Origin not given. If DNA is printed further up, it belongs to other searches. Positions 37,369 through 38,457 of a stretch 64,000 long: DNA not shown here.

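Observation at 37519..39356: HTH-Fic with a degenerate active-site motif (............), co-transcribed with an overlapping SWIM zinc-finger gene under a strong palindromic operator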

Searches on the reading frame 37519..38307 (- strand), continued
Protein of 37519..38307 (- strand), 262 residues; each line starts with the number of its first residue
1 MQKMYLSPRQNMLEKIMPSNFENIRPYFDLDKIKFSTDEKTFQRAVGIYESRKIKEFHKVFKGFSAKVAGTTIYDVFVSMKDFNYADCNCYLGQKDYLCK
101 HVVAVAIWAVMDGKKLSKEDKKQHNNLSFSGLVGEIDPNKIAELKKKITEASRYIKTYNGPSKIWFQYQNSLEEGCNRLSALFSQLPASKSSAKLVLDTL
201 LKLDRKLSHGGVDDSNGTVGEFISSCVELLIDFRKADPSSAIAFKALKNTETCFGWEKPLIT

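Call 70: search_protein_families(library=pfam, alignment_id=A7, max_evalue=0.0001)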
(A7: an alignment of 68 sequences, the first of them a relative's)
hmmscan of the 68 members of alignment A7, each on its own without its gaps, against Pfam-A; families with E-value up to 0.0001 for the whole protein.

A. member 1, L001:1926-2408:+ (161 aa): 2 families
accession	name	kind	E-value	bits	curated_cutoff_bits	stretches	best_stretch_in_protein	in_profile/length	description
PF24828.1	DUF7713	-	1.1e-21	76.5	24.1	1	90-156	1-66/68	Domain of unknown function (DUF7713)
PF24735.1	DUF7686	-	8.7e-19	67.6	24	1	19-87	5-73/73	Domain of unknown function (DUF7686)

B. families by the number of members that match (of 68 scanned): 76 families (the first 25 are shown)
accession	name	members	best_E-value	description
PF01420.25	Methylase_S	2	2.4e-23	Type I restriction modification DNA specificity domain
PF08843.17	AbiEii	2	1.4e-21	Nucleotidyl transferase AbiEii toxin, Type IV TA system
PF13847.12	Methyltransf_31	2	4.4e-07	Methyltransferase domain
PF18882.5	DUF5647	2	5.1e-07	Family of unknown function (DUF5647)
PF00012.26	HSP70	1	3.4e-258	Hsp70 protein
PF13310.11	Virulence_RhuM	1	7.8e-109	Virulence protein RhuM family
PF01326.24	PPDK_N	1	1.5e-97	Pyruvate phosphate dikinase, AMP/ATP-binding domain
PF10117.15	McrBC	1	1.6e-73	McrBC 5-methylcytosine restriction system component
PF02384.22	N6_Mtase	1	9.5e-59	N-6 DNA Methylase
PF11074.14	DUF2779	1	3.5e-40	Domain of unknown function(DUF2779)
PF14088.11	DUF4268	1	4.1e-36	Domain of unknown function (DUF4268)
PF00300.27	His_Phos_1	1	6.9e-31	Histidine phosphatase superfamily (branch 1)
PF13173.12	AAA_14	1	2e-29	AAA domain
PF07693.20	KAP_NTPase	1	4e-25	KAP family P-loop domain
PF09491.16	RE_AlwI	1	4.2e-25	AlwI restriction endonuclease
PF02661.23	Fic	1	8.5e-21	Fic/DOC family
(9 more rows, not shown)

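Call 74: search_protein_families(library=padloc, alignment_id=A3, max_evalue=0.00001)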
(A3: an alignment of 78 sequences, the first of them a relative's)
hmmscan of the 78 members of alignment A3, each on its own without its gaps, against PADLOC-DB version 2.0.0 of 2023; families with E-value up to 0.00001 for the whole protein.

A. member 1, L001:2921-3133:+ (71 aa): 0 families

B. families by the number of members that match (of 78 scanned): 327 families (the first 25 are shown)
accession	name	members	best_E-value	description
PDLC04851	PDC-S05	6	8.8e-149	-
PDLC04868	PDC-S05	6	8.9e-148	-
PDLC04853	PDC-S05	6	5.7e-143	-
PDLC04871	PDC-S05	6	1.1e-137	-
PDLC04852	PDC-S05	6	5.8e-133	-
PDLC04843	PDC-S05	6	1.2e-124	-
PDLC04864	PDC-S05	6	7.7e-108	-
PDLC04870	PDC-S05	6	4e-92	-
PDLC04965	PDC-S23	6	2e-55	-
PDLC04964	PDC-S23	6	6.7e-54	-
PDLC04963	PDC-S23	6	3.5e-47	-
PDLC03963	SoFic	6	1.9e-44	-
PDLC04848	PDC-S05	6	7.7e-39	-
PDLC04860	PDC-S05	6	1.7e-34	-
PDLC04876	PDC-S05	5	1.2e-74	-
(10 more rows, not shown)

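Call 75: search_protein_families(library=padloc, alignment_id=A5, max_evalue=0.00001)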
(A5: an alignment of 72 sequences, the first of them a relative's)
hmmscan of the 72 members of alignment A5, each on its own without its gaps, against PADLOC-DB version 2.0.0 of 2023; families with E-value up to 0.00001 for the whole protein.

A. member 1, L001:4466-4927:+ (154 aa): 0 families

B. families by the number of members that match (of 72 scanned): 62 families (the first 25 are shown)
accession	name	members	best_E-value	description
PDLC03665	Control_protein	2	2.6e-09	control protein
PDLC04142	capH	2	3.9e-09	capH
PDLC04775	PDC-M69A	2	1.6e-08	-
PDLC02926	HTH_VI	2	2.9e-08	-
PDLC00911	QueC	2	8.4e-08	QueC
PDLC02759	SspA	1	1.8e-142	SspA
PDLC02657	DndA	1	3.1e-140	DndA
PDLC04475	PDC-M16A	1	1.3e-41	-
PDLC04476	PDC-M16A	1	1.2e-40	-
PDLC04870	PDC-S05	1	8.4e-34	-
PDLC04843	PDC-S05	1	1e-33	-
PDLC04853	PDC-S05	1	1.9e-32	-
PDLC04135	mad3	1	1.7e-31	mads_3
PDLC01734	typeIV_RecD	1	1.9e-31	RecD_0_IVD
PDLC04876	PDC-S05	1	2e-31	-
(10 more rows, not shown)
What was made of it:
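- PADLOC families matched: 327 at -1 against 62 at +1 (calls 74, 75).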
